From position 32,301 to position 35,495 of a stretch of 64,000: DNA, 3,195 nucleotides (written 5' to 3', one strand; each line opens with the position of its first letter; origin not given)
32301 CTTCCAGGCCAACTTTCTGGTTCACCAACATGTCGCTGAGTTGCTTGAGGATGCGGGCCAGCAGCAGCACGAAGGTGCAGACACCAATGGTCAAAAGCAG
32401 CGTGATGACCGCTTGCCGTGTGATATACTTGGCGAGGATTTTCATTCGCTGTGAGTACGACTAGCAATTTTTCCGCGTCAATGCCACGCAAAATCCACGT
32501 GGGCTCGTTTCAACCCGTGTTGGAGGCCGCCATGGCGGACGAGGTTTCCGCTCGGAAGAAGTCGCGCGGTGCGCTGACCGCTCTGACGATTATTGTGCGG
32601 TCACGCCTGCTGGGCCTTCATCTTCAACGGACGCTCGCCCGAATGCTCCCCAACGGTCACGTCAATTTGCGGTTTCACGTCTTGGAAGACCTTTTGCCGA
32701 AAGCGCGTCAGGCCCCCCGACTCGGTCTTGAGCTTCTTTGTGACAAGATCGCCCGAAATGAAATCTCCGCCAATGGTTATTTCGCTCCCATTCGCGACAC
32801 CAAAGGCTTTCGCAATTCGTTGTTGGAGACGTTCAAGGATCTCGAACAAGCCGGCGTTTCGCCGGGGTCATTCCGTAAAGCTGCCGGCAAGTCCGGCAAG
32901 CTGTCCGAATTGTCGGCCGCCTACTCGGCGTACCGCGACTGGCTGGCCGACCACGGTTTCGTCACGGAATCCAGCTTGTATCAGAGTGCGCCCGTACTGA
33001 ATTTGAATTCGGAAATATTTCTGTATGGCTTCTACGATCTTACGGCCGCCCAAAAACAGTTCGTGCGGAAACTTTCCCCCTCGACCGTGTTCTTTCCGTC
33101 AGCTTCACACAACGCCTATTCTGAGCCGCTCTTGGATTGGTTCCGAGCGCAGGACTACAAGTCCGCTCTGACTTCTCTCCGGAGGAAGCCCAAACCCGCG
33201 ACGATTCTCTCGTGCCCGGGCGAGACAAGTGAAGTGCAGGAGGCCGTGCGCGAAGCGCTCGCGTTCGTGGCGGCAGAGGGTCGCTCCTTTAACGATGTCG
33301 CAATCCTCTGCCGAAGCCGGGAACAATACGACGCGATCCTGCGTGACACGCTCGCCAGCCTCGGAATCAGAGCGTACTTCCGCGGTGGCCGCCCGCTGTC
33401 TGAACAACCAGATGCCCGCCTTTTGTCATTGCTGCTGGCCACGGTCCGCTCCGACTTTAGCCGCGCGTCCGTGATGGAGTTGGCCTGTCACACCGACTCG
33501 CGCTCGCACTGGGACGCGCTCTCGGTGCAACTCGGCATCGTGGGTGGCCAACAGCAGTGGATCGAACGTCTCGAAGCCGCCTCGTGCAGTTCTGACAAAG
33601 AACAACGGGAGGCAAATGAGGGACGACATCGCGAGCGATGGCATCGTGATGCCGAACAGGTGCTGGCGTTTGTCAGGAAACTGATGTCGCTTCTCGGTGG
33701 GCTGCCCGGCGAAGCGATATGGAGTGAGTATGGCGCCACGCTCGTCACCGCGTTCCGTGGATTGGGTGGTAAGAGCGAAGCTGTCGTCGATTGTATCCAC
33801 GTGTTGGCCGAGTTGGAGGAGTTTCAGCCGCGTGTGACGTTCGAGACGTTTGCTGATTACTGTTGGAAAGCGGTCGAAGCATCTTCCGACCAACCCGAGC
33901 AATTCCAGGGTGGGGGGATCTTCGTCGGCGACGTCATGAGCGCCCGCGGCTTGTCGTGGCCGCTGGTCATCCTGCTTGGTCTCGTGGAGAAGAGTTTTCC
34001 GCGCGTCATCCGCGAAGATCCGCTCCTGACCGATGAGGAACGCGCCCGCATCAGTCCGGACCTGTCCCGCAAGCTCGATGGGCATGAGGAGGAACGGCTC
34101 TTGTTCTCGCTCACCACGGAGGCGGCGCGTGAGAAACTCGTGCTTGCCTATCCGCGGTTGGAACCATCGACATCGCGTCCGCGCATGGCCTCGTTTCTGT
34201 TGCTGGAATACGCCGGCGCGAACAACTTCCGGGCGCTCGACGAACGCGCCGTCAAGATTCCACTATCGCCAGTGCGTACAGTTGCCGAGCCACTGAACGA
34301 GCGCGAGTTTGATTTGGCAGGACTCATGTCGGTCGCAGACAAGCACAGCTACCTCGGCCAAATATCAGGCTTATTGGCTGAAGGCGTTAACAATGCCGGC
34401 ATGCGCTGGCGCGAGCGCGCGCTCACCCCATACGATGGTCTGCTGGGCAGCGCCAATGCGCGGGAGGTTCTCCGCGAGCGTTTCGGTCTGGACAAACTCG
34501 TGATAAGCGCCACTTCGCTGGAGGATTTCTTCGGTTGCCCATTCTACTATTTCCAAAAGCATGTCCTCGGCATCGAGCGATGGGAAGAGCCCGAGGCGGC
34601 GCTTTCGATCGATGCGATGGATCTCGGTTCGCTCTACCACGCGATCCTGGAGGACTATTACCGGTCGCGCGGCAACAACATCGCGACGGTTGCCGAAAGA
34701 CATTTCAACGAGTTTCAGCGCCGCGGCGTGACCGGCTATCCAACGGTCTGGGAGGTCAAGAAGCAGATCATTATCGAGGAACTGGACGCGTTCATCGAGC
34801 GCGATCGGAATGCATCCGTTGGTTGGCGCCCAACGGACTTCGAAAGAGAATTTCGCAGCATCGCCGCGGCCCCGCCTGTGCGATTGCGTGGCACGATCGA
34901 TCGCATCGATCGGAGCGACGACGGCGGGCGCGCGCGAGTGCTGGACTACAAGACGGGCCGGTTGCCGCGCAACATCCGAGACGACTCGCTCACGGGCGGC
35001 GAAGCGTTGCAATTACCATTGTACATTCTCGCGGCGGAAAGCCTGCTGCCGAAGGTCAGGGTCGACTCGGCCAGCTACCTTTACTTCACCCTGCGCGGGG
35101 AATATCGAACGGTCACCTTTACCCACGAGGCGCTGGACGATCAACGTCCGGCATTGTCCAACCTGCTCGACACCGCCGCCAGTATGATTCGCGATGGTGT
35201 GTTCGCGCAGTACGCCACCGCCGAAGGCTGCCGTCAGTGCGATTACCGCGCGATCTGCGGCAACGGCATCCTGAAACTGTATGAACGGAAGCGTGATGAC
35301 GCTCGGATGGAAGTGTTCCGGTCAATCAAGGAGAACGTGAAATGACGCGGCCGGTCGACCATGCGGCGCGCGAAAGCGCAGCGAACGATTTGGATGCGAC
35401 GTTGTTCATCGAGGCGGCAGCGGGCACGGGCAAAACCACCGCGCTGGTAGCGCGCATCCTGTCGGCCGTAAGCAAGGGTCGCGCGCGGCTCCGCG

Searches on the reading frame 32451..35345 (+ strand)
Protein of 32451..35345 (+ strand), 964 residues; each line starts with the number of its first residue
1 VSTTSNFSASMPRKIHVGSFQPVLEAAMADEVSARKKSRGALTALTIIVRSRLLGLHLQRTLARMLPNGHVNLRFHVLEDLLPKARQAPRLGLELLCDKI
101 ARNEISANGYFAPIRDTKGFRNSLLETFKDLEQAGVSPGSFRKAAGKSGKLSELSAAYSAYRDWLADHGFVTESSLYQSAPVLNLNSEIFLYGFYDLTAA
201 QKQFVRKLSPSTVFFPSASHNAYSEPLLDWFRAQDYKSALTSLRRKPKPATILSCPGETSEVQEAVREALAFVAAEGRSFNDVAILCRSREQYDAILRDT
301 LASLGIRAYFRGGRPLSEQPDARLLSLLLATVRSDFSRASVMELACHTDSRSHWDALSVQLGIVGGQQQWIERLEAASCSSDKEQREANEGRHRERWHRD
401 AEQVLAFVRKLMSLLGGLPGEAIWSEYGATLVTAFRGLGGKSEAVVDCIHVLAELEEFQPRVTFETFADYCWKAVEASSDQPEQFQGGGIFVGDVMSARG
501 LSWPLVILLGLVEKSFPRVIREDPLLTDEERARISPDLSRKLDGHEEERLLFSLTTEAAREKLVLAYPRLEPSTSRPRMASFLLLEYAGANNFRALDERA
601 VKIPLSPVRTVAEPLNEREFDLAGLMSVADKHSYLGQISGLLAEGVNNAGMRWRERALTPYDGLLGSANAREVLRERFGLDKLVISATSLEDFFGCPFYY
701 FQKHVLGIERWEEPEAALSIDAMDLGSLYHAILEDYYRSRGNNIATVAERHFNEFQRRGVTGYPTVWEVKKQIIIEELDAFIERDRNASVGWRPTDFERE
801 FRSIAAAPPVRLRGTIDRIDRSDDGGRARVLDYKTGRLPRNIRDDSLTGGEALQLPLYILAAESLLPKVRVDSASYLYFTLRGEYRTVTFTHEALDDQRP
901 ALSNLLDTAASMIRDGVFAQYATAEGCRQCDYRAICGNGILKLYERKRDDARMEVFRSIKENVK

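Call 59: search_protein_families(library=pfam, proteins=[window:32451-35345:+], max_evalue=0.00001)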
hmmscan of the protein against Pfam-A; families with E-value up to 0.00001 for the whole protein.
window:32451-35345:+ (964 aa): 1 family
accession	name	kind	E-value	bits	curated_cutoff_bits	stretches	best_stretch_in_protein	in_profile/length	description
PF12705.13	PDDEXK_1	-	1.1e-37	130.8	22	1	685-936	2-246/247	PD-(D/E)XK nuclease superfamily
